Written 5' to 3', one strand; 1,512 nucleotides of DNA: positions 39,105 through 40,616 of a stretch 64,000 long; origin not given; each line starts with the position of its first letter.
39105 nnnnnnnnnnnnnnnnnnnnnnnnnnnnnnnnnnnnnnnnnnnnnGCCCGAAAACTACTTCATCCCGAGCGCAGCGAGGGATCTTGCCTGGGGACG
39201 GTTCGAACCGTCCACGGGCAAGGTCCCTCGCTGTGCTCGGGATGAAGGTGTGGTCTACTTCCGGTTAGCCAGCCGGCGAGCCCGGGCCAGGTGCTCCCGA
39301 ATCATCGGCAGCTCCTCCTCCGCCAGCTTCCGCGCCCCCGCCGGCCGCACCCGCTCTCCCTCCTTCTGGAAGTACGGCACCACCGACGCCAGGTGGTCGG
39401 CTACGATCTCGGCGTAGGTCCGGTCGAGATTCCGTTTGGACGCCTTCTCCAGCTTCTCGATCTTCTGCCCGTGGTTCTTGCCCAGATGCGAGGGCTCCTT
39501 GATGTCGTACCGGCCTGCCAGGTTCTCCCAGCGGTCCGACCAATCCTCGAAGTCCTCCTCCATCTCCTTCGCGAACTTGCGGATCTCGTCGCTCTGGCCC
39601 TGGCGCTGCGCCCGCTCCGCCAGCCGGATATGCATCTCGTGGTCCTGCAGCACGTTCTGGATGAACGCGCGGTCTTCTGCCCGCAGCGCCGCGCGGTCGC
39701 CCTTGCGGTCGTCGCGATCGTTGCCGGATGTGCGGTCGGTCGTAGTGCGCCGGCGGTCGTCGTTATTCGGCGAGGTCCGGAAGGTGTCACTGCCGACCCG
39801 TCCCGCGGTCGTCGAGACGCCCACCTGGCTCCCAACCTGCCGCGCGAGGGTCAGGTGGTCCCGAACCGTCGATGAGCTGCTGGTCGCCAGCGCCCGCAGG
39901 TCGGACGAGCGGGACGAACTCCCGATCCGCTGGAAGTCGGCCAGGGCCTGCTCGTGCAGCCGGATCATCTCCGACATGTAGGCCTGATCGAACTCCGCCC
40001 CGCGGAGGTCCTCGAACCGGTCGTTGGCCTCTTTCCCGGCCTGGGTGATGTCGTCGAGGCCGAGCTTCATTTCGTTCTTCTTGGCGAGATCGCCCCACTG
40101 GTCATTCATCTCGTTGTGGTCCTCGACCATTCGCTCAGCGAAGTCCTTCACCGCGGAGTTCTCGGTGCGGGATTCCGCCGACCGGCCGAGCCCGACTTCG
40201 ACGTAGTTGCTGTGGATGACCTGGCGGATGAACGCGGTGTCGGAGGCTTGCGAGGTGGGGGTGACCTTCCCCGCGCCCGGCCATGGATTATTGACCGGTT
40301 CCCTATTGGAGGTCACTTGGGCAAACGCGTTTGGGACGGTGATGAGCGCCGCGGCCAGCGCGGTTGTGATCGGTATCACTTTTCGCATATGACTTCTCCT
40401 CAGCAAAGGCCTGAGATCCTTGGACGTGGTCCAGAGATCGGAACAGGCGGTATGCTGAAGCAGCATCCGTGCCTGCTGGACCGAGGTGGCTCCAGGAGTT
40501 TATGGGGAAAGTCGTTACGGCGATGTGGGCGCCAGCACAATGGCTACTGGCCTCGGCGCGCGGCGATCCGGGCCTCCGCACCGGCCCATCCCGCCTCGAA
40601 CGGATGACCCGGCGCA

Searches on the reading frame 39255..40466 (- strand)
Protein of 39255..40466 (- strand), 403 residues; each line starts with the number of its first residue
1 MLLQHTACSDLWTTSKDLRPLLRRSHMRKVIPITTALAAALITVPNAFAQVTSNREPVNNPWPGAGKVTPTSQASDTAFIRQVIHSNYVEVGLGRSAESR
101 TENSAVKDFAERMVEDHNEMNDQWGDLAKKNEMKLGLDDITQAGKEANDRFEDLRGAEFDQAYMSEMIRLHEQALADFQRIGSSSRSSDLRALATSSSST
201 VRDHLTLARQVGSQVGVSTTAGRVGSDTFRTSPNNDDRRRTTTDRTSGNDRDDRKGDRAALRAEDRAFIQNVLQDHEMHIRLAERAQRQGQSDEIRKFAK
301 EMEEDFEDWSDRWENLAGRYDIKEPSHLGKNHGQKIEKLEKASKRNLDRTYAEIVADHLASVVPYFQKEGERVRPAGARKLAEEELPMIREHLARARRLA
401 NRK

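Call 66: search_protein_families(library=pfam, proteins=[window:39255-40466:-], max_evalue=0.00001)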
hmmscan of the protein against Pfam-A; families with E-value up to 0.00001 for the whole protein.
window:39255-40466:- (403 aa): 2 families
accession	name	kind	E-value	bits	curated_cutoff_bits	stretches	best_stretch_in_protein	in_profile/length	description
PF13628.12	DUF4142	-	5.8e-53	179.3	27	2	75-210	2-137/138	Domain of unknown function (DUF4142)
PF03713.19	DUF305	-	7.6e-17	62.2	27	0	143-196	82-135/151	Domain of unknown function (DUF305)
